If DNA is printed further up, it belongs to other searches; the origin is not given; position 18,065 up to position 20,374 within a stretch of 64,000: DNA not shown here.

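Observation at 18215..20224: Fused ArsS (radical SAM) - ArsM (arsenite methyltransferase) gene at the end of an nrnA/GT operon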

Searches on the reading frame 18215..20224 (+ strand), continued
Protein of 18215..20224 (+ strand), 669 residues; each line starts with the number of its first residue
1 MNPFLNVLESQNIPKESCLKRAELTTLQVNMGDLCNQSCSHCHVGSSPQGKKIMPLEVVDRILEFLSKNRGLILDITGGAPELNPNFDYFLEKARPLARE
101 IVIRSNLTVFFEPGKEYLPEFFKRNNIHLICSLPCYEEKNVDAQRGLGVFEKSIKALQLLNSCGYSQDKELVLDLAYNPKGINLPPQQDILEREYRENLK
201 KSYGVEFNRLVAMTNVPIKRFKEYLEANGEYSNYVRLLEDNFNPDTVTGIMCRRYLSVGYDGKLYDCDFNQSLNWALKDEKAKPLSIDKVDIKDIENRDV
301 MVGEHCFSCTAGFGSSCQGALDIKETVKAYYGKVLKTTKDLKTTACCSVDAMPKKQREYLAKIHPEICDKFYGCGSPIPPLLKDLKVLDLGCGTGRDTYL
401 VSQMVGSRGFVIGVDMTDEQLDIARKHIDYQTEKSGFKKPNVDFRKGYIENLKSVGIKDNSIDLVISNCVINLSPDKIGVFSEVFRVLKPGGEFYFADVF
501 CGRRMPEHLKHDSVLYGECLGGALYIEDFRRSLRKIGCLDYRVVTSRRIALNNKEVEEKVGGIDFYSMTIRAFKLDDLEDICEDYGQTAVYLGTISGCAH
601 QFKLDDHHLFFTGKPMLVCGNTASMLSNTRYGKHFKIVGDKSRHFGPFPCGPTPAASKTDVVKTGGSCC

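Call 7: find_homologous_proteins(query=window:18215-20224:+, max_evalue=1e-10)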
Query window:18215-20224:+ (669 aa): 3436 proteins with E <= 1e-10 among 8000 candidates; the best 120 are listed.
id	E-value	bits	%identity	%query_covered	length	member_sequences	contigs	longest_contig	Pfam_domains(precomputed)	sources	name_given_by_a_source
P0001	0.0e+0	1566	100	100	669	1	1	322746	PF13847.13,PF13489.13,PF13649.13,PF04055.28,PF12345.14,PF01135.26,PF01209.25,PF08241.19,PF08242.19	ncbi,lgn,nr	ncbi:MAG: arsenosugar biosynthesis radical SAM protein ArsS [Candidatus Omnitrophica bacterium]|nr:a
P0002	0.0e+0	1317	84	98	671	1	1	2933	PF13847.13,PF13489.13,PF13649.13,PF04055.28,PF12345.14,PF01135.26,PF01209.25,PF08241.19,PF08242.19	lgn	-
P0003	0.0e+0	1128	70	100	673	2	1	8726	PF13847.13,PF13489.13,PF13649.13,PF04055.28,PF12345.14,PF05148.22,PF01209.25,PF08241.19,PF08242.19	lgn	-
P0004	0.0e+0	1070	66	100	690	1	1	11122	PF13847.13,PF13489.13,PF13649.13,PF04055.28,PF12345.14,PF05148.22,PF01135.26,PF01209.25,PF08241.19,PF08242.19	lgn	-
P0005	0.0e+0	1068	67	100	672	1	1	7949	PF13847.13,PF13489.13,PF13649.13,PF04055.28,PF12345.14,PF01209.25,PF08241.19,PF08242.19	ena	-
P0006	0.0e+0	1067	65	100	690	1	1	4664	PF13847.13,PF13489.13,PF13649.13,PF04055.28,PF12345.14,PF01135.26,PF01728.26,PF01209.25,PF08241.19,PF08242.19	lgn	-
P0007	0.0e+0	1063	68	100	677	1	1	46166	PF13847.13,PF13489.13,PF13649.13,PF04055.28,PF12345.14,PF01209.25,PF08241.19,PF08242.19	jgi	jgi:radical SAM/Cys-rich protein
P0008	0.0e+0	1057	66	100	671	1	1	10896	PF13847.13,PF13489.13,PF13649.13,PF04055.28,PF12345.14,PF05148.22,PF01728.26,PF01209.25,PF08241.19,PF08242.19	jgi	jgi:radical SAM/Cys-rich protein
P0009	0.0e+0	1050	66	100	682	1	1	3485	PF13847.13,PF13489.13,PF13649.13,PF04055.28,PF12345.14,PF20922.4,PF01209.25,PF08241.19,PF08242.19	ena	-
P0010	0.0e+0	1041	64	100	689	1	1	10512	PF13847.13,PF13489.13,PF13649.13,PF04055.28,PF12345.14,PF01209.25,PF08241.19,PF08242.19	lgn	-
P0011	0.0e+0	1034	65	100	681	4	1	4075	PF13847.13,PF13489.13,PF13649.13,PF04055.28,PF12345.14,PF01209.25,PF08241.19,PF08242.19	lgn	-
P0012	0.0e+0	1030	64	100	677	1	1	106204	PF13847.13,PF13489.13,PF13649.13,PF04055.28,PF12345.14,PF01728.26,PF01209.25,PF08241.19,PF08242.19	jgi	jgi:radical SAM/Cys-rich protein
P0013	0.0e+0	1026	64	97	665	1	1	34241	PF13847.13,PF13489.13,PF13649.13,PF04055.28,PF12345.14,PF01135.26,PF01209.25,PF08241.19,PF08242.19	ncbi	ncbi:arsenosugar biosynthesis radical SAM (seleno)protein ArsS [Candidatus Omnitrophota bacterium]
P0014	0.0e+0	1023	64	100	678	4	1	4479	PF13847.13,PF13489.13,PF13649.13,PF04055.28,PF12345.14,PF05148.22,PF01209.25,PF08241.19,PF08242.19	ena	-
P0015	0.0e+0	1020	65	100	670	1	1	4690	PF13847.13,PF13489.13,PF13649.13,PF04055.28,PF12345.14,PF01209.25,PF08241.19,PF08242.19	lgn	-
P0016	0.0e+0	1018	63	100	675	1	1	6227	PF13847.13,PF13489.13,PF13649.13,PF04055.28,PF12345.14,PF01209.25,PF08241.19,PF08242.19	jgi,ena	-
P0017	0.0e+0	1016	63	100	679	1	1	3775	PF13847.13,PF13489.13,PF13649.13,PF04055.28,PF12345.14,PF05148.22,PF08123.20,PF01209.25,PF08241.19,PF08242.19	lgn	-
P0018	2.3e-298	1009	64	100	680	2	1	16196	PF13847.13,PF13489.13,PF13649.13,PF04055.28,PF12345.14,PF01209.25,PF08241.19,PF08242.19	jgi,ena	-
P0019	1.3e-297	1007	63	100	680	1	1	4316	PF13847.13,PF13489.13,PF13649.13,PF04055.28,PF12345.14,PF08123.20,PF01209.25,PF08241.19,PF08242.19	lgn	-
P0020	1.5e-297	1006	63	97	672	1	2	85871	PF13847.13,PF13649.13,PF04055.28,PF12345.14,PF01209.25,PF08241.19,PF08242.19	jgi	jgi:radical SAM/Cys-rich protein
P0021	4.8e-297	1005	63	100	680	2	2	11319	PF13847.13,PF13489.13,PF13649.13,PF04055.28,PF12345.14,PF01209.25,PF08241.19,PF08242.19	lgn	-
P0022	5.1e-296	1001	63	100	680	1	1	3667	PF13847.13,PF13489.13,PF13649.13,PF04055.28,PF12345.14,PF08123.20,PF01209.25,PF08241.19,PF08242.19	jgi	jgi:arsenite methyltransferase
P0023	1.4e-295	1000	64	100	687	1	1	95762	PF13847.13,PF13489.13,PF13649.13,PF04055.28,PF12345.14,PF01209.25,PF08241.19,PF08242.19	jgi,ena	-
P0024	1.8e-295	1000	63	100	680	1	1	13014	PF13847.13,PF13489.13,PF13649.13,PF04055.28,PF12345.14,PF08123.20,PF01209.25,PF08241.19,PF08242.19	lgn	-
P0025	2.5e-295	999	64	100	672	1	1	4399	PF13847.13,PF13489.13,PF13649.13,PF04055.28,PF12345.14,PF05148.22,PF01209.25,PF08241.19,PF08242.19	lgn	-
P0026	3.3e-295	999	64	97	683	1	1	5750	PF13847.13,PF13489.13,PF13649.13,PF04055.28,PF12345.14,PF01209.25,PF08241.19,PF08242.19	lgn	-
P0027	9.8e-295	997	64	100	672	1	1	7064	PF13847.13,PF13489.13,PF13649.13,PF04055.28,PF12345.14,PF05148.22,PF01728.26,PF01209.25,PF08241.19,PF08242.19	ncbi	-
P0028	4.5e-294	995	62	100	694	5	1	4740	PF13847.13,PF13489.13,PF13649.13,PF04055.28,PF12345.14,PF08123.20,PF01209.25,PF08241.19,PF08242.19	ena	-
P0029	6.3e-294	995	64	100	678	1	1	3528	PF13847.13,PF13489.13,PF13649.13,PF04055.28,PF12345.14,PF01209.25,PF08241.19,PF08242.19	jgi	jgi:arsenite methyltransferase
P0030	1.8e-293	993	64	100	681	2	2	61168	PF13847.13,PF13489.13,PF13649.13,PF04055.28,PF12345.14,PF08123.20,PF01209.25,PF08241.19,PF08242.19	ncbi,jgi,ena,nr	ncbi:MAG: hypothetical protein COX96_01160 [Candidatus Omnitrophica bacterium CG_4_10_14_0_2_um_filt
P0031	2.4e-293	993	63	100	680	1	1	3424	PF13847.13,PF13489.13,PF13649.13,PF04055.28,PF12345.14,PF08123.20,PF01209.25,PF08241.19,PF08242.19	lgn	-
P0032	3.0e-293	992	63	100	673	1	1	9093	PF13847.13,PF13489.13,PF13649.13,PF04055.28,PF12345.14,PF05148.22,PF01209.25,PF08241.19,PF08242.19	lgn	-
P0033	4.0e-293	992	62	100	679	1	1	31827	PF13847.13,PF13489.13,PF13649.13,PF04055.28,PF12345.14,PF01209.25,PF08241.19,PF08242.19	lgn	-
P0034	7.4e-293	991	63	100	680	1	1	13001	PF13847.13,PF13489.13,PF13649.13,PF04055.28,PF12345.14,PF08123.20,PF01728.26,PF01209.25,PF08241.19,PF08242.19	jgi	-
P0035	8.7e-293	991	63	100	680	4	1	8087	PF13847.13,PF13489.13,PF13649.13,PF04055.28,PF12345.14,PF08123.20,PF01209.25,PF08241.19,PF08242.19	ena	-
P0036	9.1e-293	991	63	100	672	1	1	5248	PF13847.13,PF13489.13,PF13649.13,PF04055.28,PF12345.14,PF01209.25,PF08241.19,PF08242.19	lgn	-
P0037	1.1e-292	990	62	100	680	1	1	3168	PF13847.13,PF13489.13,PF13649.13,PF04055.28,PF12345.14,PF20922.4,PF01209.25,PF08241.19,PF08242.19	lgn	-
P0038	1.7e-292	990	63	100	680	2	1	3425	PF13847.13,PF13489.13,PF13649.13,PF04055.28,PF12345.14,PF01209.25,PF08241.19,PF08242.19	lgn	-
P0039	2.8e-292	989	63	100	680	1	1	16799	PF13847.13,PF13489.13,PF13649.13,PF04055.28,PF12345.14,PF08123.20,PF01728.26,PF01209.25,PF08241.19,PF08242.19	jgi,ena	-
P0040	6.2e-292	988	61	100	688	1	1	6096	PF13847.13,PF13489.13,PF13649.13,PF04055.28,PF12345.14,PF01728.26,PF01209.25,PF08241.19,PF08242.19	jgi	jgi:radical SAM/Cys-rich protein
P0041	8.8e-292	987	63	100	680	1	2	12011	PF13847.13,PF13489.13,PF13649.13,PF04055.28,PF12345.14,PF01209.25,PF08241.19,PF08242.19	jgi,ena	-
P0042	1.2e-291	987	62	100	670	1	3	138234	PF13847.13,PF13489.13,PF13649.13,PF04055.28,PF12345.14,PF01209.25,PF08241.19,PF08242.19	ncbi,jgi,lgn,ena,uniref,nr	ncbi:MAG: hypothetical protein COV72_05830 [Candidatus Omnitrophica bacterium CG11_big_fil_rev_8_21_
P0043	1.2e-291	987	61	100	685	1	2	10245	PF13847.13,PF13489.13,PF13649.13,PF04055.28,PF12345.14,PF01728.26,PF01209.25,PF08241.19,PF08242.19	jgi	-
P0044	7.4e-291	984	61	100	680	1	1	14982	PF13847.13,PF13489.13,PF13649.13,PF04055.28,PF12345.14,PF01209.25,PF08241.19,PF08242.19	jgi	jgi:radical SAM/Cys-rich protein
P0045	1.7e-290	983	63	100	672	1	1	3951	PF13847.13,PF13489.13,PF13649.13,PF04055.28,PF12345.14,PF01209.25,PF08241.19,PF08242.19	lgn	-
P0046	2.6e-290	983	62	100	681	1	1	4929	PF13847.13,PF13489.13,PF13649.13,PF04055.28,PF12345.14,PF01209.25,PF08241.19,PF08242.19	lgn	-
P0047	2.8e-290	983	63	100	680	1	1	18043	PF13847.13,PF13489.13,PF13649.13,PF04055.28,PF12345.14,PF08123.20,PF01209.25,PF08241.19,PF08242.19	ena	-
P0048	3.9e-290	982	62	100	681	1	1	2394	PF13847.13,PF13489.13,PF13649.13,PF04055.28,PF12345.14,PF01209.25,PF08241.19,PF08242.19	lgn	-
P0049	6.1e-290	981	62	100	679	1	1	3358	PF13847.13,PF13489.13,PF13649.13,PF04055.28,PF12345.14,PF08123.20,PF20922.4,PF01209.25,PF08241.19,PF08242.19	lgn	-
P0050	8.5e-290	981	61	100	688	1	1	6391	PF13847.13,PF13489.13,PF13649.13,PF04055.28,PF12345.14,PF05148.22,PF01209.25,PF08241.19,PF08242.19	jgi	jgi:arsenite methyltransferase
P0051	1.5e-289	980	63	97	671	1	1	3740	PF13847.13,PF13489.13,PF13649.13,PF04055.28,PF12345.14,PF01135.26,PF01209.25,PF08241.19,PF08242.19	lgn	-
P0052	2.8e-289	979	63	100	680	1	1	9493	PF13847.13,PF13489.13,PF13649.13,PF04055.28,PF12345.14,PF08123.20,PF01209.25,PF08241.19,PF08242.19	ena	-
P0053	4.4e-289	979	61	100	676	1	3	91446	PF13847.13,PF13489.13,PF13649.13,PF04055.28,PF12345.14,PF05148.22,PF20922.4,PF01728.26,PF01209.25,PF08241.19,PF08242.19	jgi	-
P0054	6.9e-289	978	62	100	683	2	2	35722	PF13847.13,PF13489.13,PF13649.13,PF04055.28,PF12345.14,PF01209.25,PF08241.19,PF08242.19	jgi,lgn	-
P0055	1.0e-288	977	62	100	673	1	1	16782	PF13847.13,PF13489.13,PF13649.13,PF04055.28,PF12345.14,PF01209.25,PF08241.19,PF08242.19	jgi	-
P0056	5.6e-288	975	61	100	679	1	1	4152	PF13847.13,PF13489.13,PF13649.13,PF04055.28,PF12345.14,PF05148.22,PF01209.25,PF08241.19,PF08242.19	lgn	-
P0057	6.5e-288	975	62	100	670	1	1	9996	PF13847.13,PF13489.13,PF13649.13,PF04055.28,PF12345.14,PF01209.25,PF08241.19,PF08242.19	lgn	-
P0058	1.0e-287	974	61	100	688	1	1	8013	PF13847.13,PF13489.13,PF13649.13,PF04055.28,PF12345.14,PF01209.25,PF08241.19,PF08242.19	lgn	-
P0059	1.0e-287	974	62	100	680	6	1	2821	PF13847.13,PF13489.13,PF13649.13,PF04055.28,PF12345.14,PF08123.20,PF01209.25,PF08241.19,PF08242.19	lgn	-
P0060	1.4e-287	974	63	100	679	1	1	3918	PF13847.13,PF13489.13,PF13649.13,PF04055.28,PF12345.14,PF01209.25,PF08241.19,PF08242.19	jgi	jgi:radical SAM/Cys-rich protein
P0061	3.8e-287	972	63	100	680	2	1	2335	PF13847.13,PF13489.13,PF13649.13,PF04055.28,PF12345.14,PF05148.22,PF01209.25,PF08241.19,PF08242.19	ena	-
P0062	3.9e-287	972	62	100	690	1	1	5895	PF13847.13,PF13489.13,PF13649.13,PF04055.28,PF12345.14,PF01209.25,PF08241.19,PF08242.19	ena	-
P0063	7.1e-287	971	62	100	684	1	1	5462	PF13847.13,PF13489.13,PF13649.13,PF04055.28,PF12345.14,PF01209.25,PF08241.19,PF08242.19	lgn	-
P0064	1.2e-286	971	62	100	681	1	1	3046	PF13847.13,PF13489.13,PF13649.13,PF04055.28,PF12345.14,PF01209.25,PF08241.19,PF08242.19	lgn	-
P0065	1.7e-286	970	63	100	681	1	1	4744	PF13847.13,PF13649.13,PF04055.28,PF12345.14,PF08123.20,PF01209.25,PF08241.19,PF08242.19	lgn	-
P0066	1.8e-286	970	61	100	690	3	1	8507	PF13847.13,PF13489.13,PF13649.13,PF04055.28,PF12345.14,PF08123.20,PF01209.25,PF08241.19,PF08242.19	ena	-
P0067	3.0e-286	969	63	100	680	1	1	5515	PF13847.13,PF13489.13,PF13649.13,PF04055.28,PF12345.14,PF01209.25,PF08241.19,PF08242.19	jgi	-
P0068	3.6e-286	969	62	100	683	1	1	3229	PF13847.13,PF13489.13,PF13649.13,PF04055.28,PF12345.14,PF08123.20,PF01209.25,PF08241.19,PF08242.19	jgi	jgi:radical SAM/Cys-rich protein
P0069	3.7e-286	969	61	100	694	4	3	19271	PF13847.13,PF13489.13,PF13649.13,PF04055.28,PF12345.14,PF01209.25,PF08241.19,PF08242.19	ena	-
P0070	3.7e-286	969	62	100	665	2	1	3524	PF13847.13,PF13649.13,PF04055.28,PF12345.14,PF01209.25,PF08241.19,PF08242.19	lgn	-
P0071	4.8e-286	968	62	100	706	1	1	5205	PF13847.13,PF13489.13,PF13649.13,PF04055.28,PF12345.14,PF01209.25,PF08241.19,PF08242.19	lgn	-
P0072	6.4e-286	968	61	100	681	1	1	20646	PF13847.13,PF13489.13,PF13649.13,PF04055.28,PF12345.14,PF01209.25,PF08241.19,PF08242.19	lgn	-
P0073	8.4e-286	968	62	100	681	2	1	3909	PF13847.13,PF13489.13,PF13649.13,PF04055.28,PF12345.14,PF01209.25,PF08241.19,PF08242.19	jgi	-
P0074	2.4e-285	966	62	100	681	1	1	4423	PF13847.13,PF13649.13,PF04055.28,PF12345.14,PF01209.25,PF08241.19,PF08242.19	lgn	-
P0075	2.9e-285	966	62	100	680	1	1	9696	PF13847.13,PF13489.13,PF13649.13,PF04055.28,PF12345.14,PF08123.20,PF01209.25,PF08241.19,PF08242.19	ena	-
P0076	2.9e-285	966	62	100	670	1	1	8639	PF13847.13,PF13489.13,PF13649.13,PF04055.28,PF12345.14,PF01209.25,PF08241.19,PF08242.19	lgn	-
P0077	3.7e-285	966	62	100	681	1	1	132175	PF13847.13,PF13489.13,PF13649.13,PF04055.28,PF12345.14,PF01209.25,PF08241.19,PF08242.19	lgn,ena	-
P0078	5.2e-285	965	61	100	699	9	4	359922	PF13847.13,PF13489.13,PF13649.13,PF04055.28,PF12345.14,PF05148.22,PF08123.20,PF01209.25,PF08241.19,PF08242.19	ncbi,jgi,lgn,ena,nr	ncbi:MAG TPA: hypothetical protein DCL49_12600 [Candidatus Omnitrophica bacterium]|nr:hypothetical p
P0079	5.9e-285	965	61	100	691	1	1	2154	PF13847.13,PF13489.13,PF13649.13,PF04055.28,PF12345.14,PF01209.25,PF08241.19,PF08242.19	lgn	-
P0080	6.1e-285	965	60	100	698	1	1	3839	PF13847.13,PF13489.13,PF13649.13,PF04055.28,PF12345.14,PF01209.25,PF08241.19,PF08242.19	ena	-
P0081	9.4e-285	964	62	100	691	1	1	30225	PF13847.13,PF13489.13,PF13649.13,PF04055.28,PF12345.14,PF01209.25,PF08241.19,PF08242.19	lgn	-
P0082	2.0e-284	963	62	100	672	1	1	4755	PF13847.13,PF13489.13,PF13649.13,PF04055.28,PF12345.14,PF01209.25,PF08241.19,PF08242.19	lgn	-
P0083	2.7e-284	963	61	100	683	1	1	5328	PF13847.13,PF13489.13,PF13649.13,PF04055.28,PF12345.14,PF01209.25,PF08241.19,PF08242.19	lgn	-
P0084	6.7e-284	961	60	100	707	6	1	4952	PF13847.13,PF13489.13,PF13649.13,PF04055.28,PF12345.14,PF01209.25,PF08241.19,PF08242.19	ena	-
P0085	6.8e-284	961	61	100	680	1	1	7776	PF13847.13,PF13489.13,PF13649.13,PF04055.28,PF12345.14,PF05148.22,PF01135.26,PF01728.26,PF01209.25,PF08241.19,PF08242.19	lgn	-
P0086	1.9e-283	960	62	100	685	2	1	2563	PF13847.13,PF13489.13,PF13649.13,PF04055.28,PF12345.14,PF01209.25,PF08241.19,PF08242.19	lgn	-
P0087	3.9e-283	959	61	100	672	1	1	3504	PF13847.13,PF13489.13,PF13649.13,PF04055.28,PF12345.14,PF05148.22,PF01209.25,PF08241.19,PF08242.19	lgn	-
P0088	5.7e-283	958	61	100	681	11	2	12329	PF13847.13,PF13489.13,PF13649.13,PF04055.28,PF12345.14,PF05148.22,PF01209.25,PF08241.19,PF08242.19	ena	-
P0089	7.4e-283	958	59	100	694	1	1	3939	PF13847.13,PF13489.13,PF13649.13,PF04055.28,PF12345.14,PF01209.25,PF08241.19,PF08242.19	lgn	-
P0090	7.9e-283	958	62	100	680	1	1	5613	PF13847.13,PF13489.13,PF13649.13,PF04055.28,PF12345.14,PF01209.25,PF08241.19,PF08242.19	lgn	-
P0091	1.3e-282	957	60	100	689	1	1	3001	PF13847.13,PF13489.13,PF13649.13,PF04055.28,PF12345.14,PF08123.20,PF01209.25,PF08241.19,PF08242.19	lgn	-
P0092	2.1e-282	956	60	100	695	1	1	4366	PF13847.13,PF13489.13,PF13649.13,PF04055.28,PF12345.14,PF01209.25,PF08241.19,PF08242.19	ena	-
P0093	4.7e-282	955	60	98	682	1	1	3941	PF13847.13,PF13489.13,PF13649.13,PF04055.28,PF12345.14,PF05148.22,PF01209.25,PF08241.19,PF08242.19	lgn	-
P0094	4.8e-282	955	61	100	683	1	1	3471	PF13847.13,PF13489.13,PF13649.13,PF04055.28,PF12345.14,PF05148.22,PF01209.25,PF08241.19,PF08242.19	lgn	-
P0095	4.9e-282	955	61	100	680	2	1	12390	PF13847.13,PF13489.13,PF13649.13,PF04055.28,PF12345.14,PF05148.22,PF01209.25,PF08241.19,PF08242.19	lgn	-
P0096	5.3e-282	955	61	100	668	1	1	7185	PF13847.13,PF13489.13,PF13649.13,PF04055.28,PF12345.14,PF01135.26,PF01728.26,PF01209.25,PF08241.19,PF08242.19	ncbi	-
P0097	5.3e-282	955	62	100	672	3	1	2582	PF13847.13,PF13489.13,PF13649.13,PF04055.28,PF12345.14,PF01209.25,PF08241.19,PF08242.19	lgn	-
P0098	8.3e-282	955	61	100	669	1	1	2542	PF13847.13,PF13489.13,PF13649.13,PF04055.28,PF12345.14,PF01209.25,PF08241.19,PF08242.19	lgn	-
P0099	9.1e-282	954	62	100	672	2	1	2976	PF13847.13,PF13489.13,PF13649.13,PF04055.28,PF12345.14,PF01209.25,PF08241.19,PF08242.19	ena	-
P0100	1.1e-281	954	53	100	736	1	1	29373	PF13847.13,PF13489.13,PF13649.13,PF04055.28,PF12345.14,PF01209.25,PF08241.19,PF08242.19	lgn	-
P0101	2.3e-281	953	61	100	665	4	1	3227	PF13847.13,PF13489.13,PF13649.13,PF04055.28,PF12345.14,PF01209.25,PF08241.19,PF08242.19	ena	-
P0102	3.1e-281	953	61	100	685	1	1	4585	PF13847.13,PF13489.13,PF13649.13,PF04055.28,PF12345.14,PF05148.22,PF01135.26,PF01209.25,PF08241.19,PF08242.19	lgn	-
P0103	5.7e-281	952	60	100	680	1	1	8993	PF13847.13,PF13489.13,PF13649.13,PF04055.28,PF12345.14,PF01209.25,PF08241.19,PF08242.19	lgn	-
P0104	1.2e-280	951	62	99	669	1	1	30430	PF13847.13,PF13489.13,PF13649.13,PF04055.28,PF12345.14,PF01209.25,PF08241.19,PF08242.19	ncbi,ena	-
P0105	1.3e-280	951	61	100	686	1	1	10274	PF13847.13,PF13489.13,PF13649.13,PF04055.28,PF12345.14,PF08123.20,PF01209.25,PF08241.19,PF08242.19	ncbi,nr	ncbi:MAG: arsenosugar biosynthesis radical SAM protein ArsS [Candidatus Omnitrophica bacterium]|nr:a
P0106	2.5e-280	950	61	100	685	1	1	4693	PF13847.13,PF13489.13,PF13649.13,PF04055.28,PF12345.14,PF01209.25,PF08241.19,PF08242.19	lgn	-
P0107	3.9e-280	949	60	100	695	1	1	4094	PF13847.13,PF13489.13,PF13649.13,PF04055.28,PF12345.14,PF08123.20,PF01209.25,PF08241.19,PF08242.19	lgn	-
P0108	4.6e-280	949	60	98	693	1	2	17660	PF13847.13,PF13489.13,PF13649.13,PF04055.28,PF12345.14,PF01209.25,PF08241.19,PF08242.19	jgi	-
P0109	5.0e-280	949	65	92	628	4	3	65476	PF13847.13,PF13489.13,PF13649.13,PF12345.14,PF01209.25,PF08241.19,PF08242.19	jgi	jgi:radical SAM/Cys-rich protein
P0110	7.5e-280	948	59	100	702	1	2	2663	PF13847.13,PF13489.13,PF13649.13,PF04055.28,PF12345.14,PF01209.25,PF08241.19,PF08242.19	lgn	-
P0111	8.0e-280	948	60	100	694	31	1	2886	PF13847.13,PF13489.13,PF13649.13,PF04055.28,PF12345.14,PF08123.20,PF01209.25,PF08241.19,PF08242.19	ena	-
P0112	1.1e-279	948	60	100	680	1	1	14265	PF13847.13,PF13489.13,PF13649.13,PF04055.28,PF12345.14,PF01209.25,PF08241.19,PF08242.19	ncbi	-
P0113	7.2e-279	945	59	100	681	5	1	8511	PF13847.13,PF13489.13,PF13649.13,PF04055.28,PF12345.14,PF01209.25,PF08241.19,PF08242.19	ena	-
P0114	8.6e-279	945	62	100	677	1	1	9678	PF13847.13,PF13489.13,PF13649.13,PF04055.28,PF12345.14,PF08123.20,PF01209.25,PF08241.19,PF08242.19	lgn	-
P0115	1.7e-278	944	58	100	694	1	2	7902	PF13847.13,PF13489.13,PF13649.13,PF04055.28,PF12345.14,PF01209.25,PF08241.19,PF08242.19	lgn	-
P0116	1.9e-278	943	59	100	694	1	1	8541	PF13847.13,PF13489.13,PF13649.13,PF04055.28,PF12345.14,PF01209.25,PF08241.19,PF08242.19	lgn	-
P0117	4.2e-278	942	58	100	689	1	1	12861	PF13847.13,PF13489.13,PF13649.13,PF04055.28,PF12345.14,PF01209.25,PF08241.19,PF08242.19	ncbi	ncbi:arsenosugar biosynthesis radical SAM (seleno)protein ArsS [Candidatus Omnitrophota bacterium]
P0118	3.0e-277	939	60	100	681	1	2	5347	PF13847.13,PF13489.13,PF13649.13,PF04055.28,PF12345.14,PF01209.25,PF08241.19,PF08242.19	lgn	-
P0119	1.1e-276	938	63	94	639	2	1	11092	PF13847.13,PF13489.13,PF13649.13,PF04055.28,PF12345.14,PF05148.22,PF01728.26,PF01209.25,PF08241.19,PF08242.19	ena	-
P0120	1.3e-276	937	60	100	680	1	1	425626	PF13847.13,PF13489.13,PF13649.13,PF04055.28,PF12345.14,PF01209.25,PF08241.19,PF08242.19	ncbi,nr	ncbi:MAG: arsenosugar biosynthesis radical SAM protein ArsS [Elusimicrobia bacterium]|nr:arsenosugar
